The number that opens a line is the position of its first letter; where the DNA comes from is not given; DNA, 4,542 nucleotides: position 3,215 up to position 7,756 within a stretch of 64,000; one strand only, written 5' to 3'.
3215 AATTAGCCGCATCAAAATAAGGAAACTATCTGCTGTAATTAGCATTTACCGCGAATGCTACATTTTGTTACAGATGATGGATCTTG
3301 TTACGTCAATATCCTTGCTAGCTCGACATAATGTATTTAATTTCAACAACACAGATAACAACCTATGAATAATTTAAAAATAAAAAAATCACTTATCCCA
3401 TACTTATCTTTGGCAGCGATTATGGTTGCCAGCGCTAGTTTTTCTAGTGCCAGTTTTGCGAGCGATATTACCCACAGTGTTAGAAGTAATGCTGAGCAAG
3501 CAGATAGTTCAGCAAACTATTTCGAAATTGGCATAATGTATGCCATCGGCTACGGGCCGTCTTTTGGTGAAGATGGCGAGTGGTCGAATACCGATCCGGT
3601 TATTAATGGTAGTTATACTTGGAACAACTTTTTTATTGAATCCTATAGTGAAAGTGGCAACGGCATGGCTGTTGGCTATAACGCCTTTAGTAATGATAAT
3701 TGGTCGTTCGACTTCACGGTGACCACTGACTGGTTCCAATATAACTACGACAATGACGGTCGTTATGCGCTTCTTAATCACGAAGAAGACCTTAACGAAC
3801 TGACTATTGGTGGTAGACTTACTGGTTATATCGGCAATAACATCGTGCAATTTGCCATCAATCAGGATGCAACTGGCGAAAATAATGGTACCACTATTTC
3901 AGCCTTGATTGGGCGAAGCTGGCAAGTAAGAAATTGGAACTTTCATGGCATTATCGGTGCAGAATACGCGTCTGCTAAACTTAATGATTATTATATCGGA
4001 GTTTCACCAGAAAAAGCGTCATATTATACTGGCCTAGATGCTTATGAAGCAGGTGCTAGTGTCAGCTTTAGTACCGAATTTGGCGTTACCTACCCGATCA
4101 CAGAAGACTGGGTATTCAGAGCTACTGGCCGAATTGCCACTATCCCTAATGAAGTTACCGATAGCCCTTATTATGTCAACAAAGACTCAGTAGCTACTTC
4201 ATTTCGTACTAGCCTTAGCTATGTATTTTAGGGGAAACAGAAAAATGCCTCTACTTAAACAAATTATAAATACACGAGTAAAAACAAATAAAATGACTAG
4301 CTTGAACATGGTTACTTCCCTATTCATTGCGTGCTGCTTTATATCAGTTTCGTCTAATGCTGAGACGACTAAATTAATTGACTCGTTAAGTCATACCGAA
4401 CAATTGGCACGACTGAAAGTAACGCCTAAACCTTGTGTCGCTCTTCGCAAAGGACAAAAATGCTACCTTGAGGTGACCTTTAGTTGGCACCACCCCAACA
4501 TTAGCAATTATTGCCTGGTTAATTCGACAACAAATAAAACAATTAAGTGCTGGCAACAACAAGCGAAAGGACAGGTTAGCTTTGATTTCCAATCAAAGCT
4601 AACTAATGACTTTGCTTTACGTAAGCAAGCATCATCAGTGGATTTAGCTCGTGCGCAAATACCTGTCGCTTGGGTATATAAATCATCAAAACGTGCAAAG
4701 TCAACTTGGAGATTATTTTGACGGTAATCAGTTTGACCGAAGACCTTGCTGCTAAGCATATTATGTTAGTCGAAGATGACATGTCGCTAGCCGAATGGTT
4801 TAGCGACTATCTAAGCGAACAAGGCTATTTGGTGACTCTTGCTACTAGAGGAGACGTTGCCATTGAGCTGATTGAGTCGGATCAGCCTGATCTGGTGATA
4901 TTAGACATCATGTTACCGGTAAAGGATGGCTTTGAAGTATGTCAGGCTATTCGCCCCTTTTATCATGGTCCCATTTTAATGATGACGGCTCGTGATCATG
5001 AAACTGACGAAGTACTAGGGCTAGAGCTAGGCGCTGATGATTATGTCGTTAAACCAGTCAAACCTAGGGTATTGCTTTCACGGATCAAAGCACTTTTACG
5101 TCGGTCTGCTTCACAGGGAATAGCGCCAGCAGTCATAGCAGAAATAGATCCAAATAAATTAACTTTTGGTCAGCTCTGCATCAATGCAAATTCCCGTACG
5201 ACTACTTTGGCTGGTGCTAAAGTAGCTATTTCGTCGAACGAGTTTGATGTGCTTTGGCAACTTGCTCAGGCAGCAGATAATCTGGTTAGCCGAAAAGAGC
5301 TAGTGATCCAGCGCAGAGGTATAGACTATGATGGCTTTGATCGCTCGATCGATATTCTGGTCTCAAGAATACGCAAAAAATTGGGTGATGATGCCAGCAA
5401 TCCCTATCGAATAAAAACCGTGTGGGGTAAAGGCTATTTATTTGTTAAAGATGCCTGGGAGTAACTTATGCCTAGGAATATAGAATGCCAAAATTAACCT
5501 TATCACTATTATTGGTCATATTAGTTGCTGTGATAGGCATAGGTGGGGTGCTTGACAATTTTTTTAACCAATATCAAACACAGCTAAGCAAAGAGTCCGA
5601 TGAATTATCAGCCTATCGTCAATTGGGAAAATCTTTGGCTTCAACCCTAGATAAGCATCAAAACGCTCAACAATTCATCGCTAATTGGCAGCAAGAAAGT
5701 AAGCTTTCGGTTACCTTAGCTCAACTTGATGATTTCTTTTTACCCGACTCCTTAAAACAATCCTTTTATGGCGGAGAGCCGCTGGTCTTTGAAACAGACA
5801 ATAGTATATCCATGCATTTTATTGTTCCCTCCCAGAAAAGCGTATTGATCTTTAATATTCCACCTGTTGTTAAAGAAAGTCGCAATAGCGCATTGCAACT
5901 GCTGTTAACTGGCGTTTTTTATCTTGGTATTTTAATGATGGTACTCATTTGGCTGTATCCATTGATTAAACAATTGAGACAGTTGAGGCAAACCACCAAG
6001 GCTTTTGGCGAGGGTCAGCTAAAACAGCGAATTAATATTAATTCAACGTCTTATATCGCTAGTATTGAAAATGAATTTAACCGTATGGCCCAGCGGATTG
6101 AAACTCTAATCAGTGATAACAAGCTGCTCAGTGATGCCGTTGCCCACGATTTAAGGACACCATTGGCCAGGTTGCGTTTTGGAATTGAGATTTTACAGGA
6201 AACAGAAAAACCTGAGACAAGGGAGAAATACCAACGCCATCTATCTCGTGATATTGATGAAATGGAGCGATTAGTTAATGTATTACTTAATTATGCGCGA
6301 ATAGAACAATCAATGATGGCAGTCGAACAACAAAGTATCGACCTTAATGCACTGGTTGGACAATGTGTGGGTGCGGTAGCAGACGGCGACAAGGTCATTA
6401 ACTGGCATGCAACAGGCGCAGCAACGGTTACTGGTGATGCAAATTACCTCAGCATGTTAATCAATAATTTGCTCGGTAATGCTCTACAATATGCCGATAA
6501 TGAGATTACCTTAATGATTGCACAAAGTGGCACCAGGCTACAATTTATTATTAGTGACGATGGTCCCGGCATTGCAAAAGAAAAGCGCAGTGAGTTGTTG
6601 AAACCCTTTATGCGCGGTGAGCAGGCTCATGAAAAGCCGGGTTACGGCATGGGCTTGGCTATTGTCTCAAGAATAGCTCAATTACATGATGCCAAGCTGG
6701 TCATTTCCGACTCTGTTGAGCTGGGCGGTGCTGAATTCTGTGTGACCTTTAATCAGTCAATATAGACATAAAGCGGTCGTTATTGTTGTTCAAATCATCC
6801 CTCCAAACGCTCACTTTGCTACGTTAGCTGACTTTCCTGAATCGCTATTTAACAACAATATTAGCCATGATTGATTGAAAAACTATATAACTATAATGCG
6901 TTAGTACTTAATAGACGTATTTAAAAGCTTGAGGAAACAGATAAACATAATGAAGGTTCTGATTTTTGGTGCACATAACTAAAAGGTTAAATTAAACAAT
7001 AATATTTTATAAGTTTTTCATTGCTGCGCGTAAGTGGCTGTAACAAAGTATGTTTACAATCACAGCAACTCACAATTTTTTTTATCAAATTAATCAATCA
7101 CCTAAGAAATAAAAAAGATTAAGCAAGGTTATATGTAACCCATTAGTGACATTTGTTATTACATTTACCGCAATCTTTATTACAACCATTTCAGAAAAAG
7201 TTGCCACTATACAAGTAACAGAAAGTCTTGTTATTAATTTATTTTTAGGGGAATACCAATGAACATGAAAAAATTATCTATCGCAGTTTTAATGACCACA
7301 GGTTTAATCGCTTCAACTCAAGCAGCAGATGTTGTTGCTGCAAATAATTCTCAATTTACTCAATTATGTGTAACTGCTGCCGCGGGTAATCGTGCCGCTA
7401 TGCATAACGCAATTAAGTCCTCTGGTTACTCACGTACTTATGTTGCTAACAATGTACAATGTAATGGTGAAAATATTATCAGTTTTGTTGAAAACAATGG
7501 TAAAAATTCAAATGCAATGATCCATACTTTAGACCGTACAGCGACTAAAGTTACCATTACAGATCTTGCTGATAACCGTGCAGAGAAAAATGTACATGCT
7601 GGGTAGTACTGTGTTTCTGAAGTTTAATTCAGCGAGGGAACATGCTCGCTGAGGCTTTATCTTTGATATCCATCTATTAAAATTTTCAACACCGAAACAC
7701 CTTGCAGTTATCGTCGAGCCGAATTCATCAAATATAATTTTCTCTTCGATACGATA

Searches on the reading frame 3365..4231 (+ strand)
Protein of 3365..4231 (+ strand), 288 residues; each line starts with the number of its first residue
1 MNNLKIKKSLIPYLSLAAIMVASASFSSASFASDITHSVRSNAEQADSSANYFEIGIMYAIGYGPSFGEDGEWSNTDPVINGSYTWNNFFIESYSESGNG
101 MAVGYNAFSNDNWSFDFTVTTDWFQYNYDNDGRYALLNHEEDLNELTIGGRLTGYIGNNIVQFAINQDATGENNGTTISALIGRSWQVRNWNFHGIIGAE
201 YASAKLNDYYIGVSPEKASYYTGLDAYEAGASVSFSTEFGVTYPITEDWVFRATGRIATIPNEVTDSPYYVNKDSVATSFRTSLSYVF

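Call 7: search_protein_families(library=pfam, proteins=[window:3365-4231:+])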
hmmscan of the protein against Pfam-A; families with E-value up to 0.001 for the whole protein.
window:3365-4231:+ (288 aa): 1 family
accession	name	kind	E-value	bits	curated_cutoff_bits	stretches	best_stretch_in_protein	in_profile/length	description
PF06629.18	MipA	-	7.3e-29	101.9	24.2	1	60-288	4-221/221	MltA-interacting protein MipA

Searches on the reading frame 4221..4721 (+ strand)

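Call 7: search_protein_families(library=pfam, proteins=[window:4221-4721:+])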
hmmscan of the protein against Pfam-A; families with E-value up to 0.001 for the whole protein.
window:4221-4721:+ (166 aa): 1 family
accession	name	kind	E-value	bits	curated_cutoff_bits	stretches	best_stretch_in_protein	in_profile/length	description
PF11456.13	DUF3019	-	7.4e-27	94.3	25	1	65-165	1-102/102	Protein of unknown function (DUF3019)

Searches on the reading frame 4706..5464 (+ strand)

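Call 7: search_protein_families(library=pfam, proteins=[window:4706-5464:+])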
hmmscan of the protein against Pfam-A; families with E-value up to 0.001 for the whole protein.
window:4706-5464:+ (252 aa): 2 families
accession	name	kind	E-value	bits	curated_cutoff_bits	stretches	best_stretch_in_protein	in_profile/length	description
PF00072.30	Response_reg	-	3.4e-25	88.8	30.2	1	19-128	1-111/111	Response regulator receiver domain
PF00486.34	Trans_reg_C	-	6.2e-20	71.5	26.2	1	171-246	2-77/77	Transcriptional regulatory protein, C terminal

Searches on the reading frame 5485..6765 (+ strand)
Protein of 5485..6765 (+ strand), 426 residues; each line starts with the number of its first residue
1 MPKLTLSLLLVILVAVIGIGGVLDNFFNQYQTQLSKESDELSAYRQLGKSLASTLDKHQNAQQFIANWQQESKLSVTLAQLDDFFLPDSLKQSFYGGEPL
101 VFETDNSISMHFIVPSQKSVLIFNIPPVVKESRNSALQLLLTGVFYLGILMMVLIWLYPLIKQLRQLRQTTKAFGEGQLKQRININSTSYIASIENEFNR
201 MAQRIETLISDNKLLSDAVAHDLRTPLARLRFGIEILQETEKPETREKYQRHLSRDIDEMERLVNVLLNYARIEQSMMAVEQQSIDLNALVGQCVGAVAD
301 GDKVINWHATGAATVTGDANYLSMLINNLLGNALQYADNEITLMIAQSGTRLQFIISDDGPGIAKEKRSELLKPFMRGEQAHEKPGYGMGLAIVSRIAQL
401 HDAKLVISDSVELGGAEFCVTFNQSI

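Call 7: search_protein_families(library=pfam, proteins=[window:5485-6765:+])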
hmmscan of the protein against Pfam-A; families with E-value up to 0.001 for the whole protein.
window:5485-6765:+ (426 aa): 3 families
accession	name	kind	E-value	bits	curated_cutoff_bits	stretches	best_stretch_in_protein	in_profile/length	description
PF02518.31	HATPase_c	-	7.3e-19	68.7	26.4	1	317-423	1-108/111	Histidine kinase-, DNA gyrase B-, and HSP90-like ATPase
PF00512.31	HisKA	-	9.5e-13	48.4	26.9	1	216-275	6-65/66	His Kinase A (phospho-acceptor) domain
PF00672.30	HAMP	-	1.4e-06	28.9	25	1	160-206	6-52/53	HAMP domain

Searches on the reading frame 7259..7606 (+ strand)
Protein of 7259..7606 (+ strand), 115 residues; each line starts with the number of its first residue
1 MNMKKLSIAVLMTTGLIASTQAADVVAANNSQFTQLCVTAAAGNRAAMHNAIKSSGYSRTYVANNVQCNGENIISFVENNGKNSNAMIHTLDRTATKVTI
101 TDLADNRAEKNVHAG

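Call 7: search_protein_families(library=pfam, proteins=[window:7259-7606:+])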
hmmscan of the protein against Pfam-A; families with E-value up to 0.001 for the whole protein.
window:7259-7606:+ (115 aa): 1 family
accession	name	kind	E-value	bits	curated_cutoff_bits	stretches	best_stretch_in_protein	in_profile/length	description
PF12514.13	DUF3718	-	1.7e-10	41.4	22.5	1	36-104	1-65/66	Protein of unknown function (DUF3718)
